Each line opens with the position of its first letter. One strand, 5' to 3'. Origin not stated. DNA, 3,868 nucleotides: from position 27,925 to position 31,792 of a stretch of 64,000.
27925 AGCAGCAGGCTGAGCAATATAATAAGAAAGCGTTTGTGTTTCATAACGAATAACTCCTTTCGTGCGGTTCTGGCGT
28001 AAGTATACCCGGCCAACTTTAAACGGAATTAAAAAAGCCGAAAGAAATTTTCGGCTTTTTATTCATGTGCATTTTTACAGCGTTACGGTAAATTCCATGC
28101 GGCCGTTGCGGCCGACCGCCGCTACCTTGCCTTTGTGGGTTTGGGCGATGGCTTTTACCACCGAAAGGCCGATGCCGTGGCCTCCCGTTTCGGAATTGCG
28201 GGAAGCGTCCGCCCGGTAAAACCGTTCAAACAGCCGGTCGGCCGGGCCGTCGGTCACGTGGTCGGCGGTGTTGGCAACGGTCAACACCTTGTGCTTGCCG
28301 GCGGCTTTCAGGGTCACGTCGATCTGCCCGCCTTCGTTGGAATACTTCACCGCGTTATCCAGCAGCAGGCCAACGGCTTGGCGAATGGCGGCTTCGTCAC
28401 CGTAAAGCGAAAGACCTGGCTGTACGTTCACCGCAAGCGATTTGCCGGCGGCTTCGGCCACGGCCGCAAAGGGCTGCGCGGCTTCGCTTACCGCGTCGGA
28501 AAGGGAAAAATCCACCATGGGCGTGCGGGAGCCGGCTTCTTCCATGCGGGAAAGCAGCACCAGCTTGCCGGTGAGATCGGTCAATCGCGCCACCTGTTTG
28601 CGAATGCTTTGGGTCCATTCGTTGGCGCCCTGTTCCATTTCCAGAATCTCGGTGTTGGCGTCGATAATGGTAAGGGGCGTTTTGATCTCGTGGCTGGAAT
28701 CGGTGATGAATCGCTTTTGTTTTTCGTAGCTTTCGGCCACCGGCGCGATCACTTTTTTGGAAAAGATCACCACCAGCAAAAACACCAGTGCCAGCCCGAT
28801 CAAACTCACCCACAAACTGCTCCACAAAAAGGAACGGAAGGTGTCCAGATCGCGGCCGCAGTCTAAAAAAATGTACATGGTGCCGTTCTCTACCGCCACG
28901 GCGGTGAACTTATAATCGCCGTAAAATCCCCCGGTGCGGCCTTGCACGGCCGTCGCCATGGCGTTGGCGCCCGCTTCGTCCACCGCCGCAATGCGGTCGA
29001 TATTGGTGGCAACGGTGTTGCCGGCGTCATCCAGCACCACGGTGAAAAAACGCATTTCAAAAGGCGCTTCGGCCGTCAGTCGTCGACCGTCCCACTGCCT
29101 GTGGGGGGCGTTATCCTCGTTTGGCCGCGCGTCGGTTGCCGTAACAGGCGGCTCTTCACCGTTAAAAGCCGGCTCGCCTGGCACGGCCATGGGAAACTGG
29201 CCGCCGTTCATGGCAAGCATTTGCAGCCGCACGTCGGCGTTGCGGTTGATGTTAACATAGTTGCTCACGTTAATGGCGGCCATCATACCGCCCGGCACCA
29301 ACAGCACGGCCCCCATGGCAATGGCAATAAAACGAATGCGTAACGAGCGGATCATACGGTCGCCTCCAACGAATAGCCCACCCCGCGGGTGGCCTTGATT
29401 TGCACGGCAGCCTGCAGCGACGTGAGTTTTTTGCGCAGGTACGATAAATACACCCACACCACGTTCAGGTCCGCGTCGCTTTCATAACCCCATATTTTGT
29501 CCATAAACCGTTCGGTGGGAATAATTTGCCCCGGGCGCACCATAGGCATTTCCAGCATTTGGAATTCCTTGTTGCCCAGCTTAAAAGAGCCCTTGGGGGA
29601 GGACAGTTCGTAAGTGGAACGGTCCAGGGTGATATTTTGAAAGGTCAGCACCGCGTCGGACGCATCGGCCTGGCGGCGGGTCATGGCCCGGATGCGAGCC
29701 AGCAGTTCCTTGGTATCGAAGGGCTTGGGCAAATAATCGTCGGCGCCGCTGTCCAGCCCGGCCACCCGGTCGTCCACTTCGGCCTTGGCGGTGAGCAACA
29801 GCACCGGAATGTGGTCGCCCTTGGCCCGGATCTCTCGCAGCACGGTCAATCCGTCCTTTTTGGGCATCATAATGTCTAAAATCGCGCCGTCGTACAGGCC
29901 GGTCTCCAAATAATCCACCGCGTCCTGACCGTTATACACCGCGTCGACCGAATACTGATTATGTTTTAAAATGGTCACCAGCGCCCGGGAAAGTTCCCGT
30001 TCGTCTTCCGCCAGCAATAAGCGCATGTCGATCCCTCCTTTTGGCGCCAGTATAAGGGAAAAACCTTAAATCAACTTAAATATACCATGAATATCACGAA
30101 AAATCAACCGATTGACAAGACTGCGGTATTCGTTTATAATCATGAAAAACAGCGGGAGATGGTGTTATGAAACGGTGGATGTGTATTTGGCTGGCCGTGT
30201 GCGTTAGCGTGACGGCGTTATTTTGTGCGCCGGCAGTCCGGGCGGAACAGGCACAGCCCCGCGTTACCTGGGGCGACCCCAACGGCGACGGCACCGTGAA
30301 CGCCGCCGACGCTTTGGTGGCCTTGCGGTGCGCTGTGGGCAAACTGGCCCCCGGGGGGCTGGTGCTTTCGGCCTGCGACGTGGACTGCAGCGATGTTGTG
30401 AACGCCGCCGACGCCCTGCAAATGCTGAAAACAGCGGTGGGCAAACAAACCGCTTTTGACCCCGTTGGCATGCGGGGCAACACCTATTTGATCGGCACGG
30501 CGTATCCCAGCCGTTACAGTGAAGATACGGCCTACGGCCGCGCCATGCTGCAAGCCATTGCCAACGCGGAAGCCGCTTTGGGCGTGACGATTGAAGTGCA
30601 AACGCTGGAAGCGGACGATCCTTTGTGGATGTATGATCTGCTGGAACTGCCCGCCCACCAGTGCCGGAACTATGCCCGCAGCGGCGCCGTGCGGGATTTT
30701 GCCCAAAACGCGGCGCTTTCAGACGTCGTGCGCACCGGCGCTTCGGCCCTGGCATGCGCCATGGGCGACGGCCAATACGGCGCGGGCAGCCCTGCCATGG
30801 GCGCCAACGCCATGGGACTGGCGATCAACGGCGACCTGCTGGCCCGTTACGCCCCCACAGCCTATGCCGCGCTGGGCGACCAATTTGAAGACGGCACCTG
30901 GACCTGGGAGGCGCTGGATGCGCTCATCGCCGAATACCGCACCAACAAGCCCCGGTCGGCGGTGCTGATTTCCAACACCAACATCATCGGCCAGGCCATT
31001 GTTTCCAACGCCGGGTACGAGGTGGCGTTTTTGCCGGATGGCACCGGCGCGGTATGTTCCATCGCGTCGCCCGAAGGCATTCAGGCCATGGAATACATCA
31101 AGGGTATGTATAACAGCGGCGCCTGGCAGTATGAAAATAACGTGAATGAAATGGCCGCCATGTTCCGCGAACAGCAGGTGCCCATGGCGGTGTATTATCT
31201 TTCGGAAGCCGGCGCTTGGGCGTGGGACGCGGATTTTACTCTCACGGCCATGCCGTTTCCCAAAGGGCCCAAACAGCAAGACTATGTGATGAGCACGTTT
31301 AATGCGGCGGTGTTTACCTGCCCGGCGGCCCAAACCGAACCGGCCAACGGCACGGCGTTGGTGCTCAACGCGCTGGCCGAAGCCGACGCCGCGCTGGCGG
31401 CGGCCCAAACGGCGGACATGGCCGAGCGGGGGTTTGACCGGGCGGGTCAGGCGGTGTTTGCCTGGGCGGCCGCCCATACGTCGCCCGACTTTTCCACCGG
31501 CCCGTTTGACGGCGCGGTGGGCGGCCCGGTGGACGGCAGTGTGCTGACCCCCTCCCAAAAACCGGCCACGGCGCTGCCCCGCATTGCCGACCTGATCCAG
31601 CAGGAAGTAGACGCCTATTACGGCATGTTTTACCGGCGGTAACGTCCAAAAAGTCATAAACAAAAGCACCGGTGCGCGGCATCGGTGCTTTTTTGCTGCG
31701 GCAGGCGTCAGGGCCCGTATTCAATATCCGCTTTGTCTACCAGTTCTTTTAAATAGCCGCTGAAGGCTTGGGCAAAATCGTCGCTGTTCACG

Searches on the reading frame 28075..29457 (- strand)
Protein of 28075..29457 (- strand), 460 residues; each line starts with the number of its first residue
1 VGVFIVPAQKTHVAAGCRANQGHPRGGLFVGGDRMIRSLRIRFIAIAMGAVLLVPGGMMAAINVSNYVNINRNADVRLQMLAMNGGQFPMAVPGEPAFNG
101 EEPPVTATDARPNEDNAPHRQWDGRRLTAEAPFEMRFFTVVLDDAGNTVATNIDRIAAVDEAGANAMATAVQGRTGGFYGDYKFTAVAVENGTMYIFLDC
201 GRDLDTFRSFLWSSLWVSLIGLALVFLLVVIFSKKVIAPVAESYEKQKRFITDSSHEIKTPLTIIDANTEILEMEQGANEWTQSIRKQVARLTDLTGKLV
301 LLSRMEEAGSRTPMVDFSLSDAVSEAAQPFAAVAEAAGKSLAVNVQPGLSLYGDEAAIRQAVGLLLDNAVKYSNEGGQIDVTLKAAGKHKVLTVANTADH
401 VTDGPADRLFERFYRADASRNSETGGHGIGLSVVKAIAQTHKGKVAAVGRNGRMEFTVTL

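Call 12: search_protein_families(library=pfam, proteins=[window:28075-29457:-], max_evalue=0.01)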
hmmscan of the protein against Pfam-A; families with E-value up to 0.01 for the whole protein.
window:28075-29457:- (460 aa): 4 families
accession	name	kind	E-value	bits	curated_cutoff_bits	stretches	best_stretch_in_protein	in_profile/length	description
PF02518.31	HATPase_c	-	2.3e-20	73.5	26.4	1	353-459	1-106/111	Histidine kinase-, DNA gyrase B-, and HSP90-like ATPase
PF00512.31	HisKA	-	4.7e-11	43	26.9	1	247-307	2-65/66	His Kinase A (phospho-acceptor) domain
PF14501.12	HATPase_c_5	-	3.3e-06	27.4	22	1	357-459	5-100/102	GHKL domain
PF13581.12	HATPase_c_2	-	0.0013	19.1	27.4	0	356-441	30-112/127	Histidine kinase-like ATPase domain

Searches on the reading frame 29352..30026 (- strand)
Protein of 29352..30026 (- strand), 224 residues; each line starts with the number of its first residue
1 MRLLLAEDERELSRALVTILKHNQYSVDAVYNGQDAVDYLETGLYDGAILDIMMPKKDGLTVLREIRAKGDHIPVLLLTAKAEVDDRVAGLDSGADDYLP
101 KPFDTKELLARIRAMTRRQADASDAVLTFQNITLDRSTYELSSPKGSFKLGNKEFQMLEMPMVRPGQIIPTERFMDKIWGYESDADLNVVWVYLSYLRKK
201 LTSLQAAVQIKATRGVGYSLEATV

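Call 12: search_protein_families(library=pfam, proteins=[window:29352-30026:-], max_evalue=0.01)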
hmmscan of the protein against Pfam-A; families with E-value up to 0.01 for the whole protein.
window:29352-30026:- (224 aa): 3 families
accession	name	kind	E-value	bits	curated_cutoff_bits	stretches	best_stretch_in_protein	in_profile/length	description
PF00072.30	Response_reg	-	1.7e-29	102.7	30.2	1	4-113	2-111/111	Response regulator receiver domain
PF00486.34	Trans_reg_C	-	4.1e-17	62.5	26.2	1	148-220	4-77/77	Transcriptional regulatory protein, C terminal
PF03709.21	OKR_DC_1_N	-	0.0072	17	29.3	0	12-83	5-77/111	Orn/Lys/Arg decarboxylase, N-terminal domain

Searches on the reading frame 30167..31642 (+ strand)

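Call 12: search_protein_families(library=pfam, proteins=[window:30167-31642:+], max_evalue=0.01)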
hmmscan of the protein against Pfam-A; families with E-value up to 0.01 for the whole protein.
window:30167-31642:+ (491 aa): 2 families
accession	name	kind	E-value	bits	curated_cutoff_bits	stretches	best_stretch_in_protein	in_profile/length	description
PF00404.24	Dockerin_1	-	1.1e-05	26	22.9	1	36-86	2-52/57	Dockerin type I domain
PF01547.30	SBP_bac_1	-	0.00021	21.8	26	1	209-381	107-282/307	Bacterial extracellular solute-binding protein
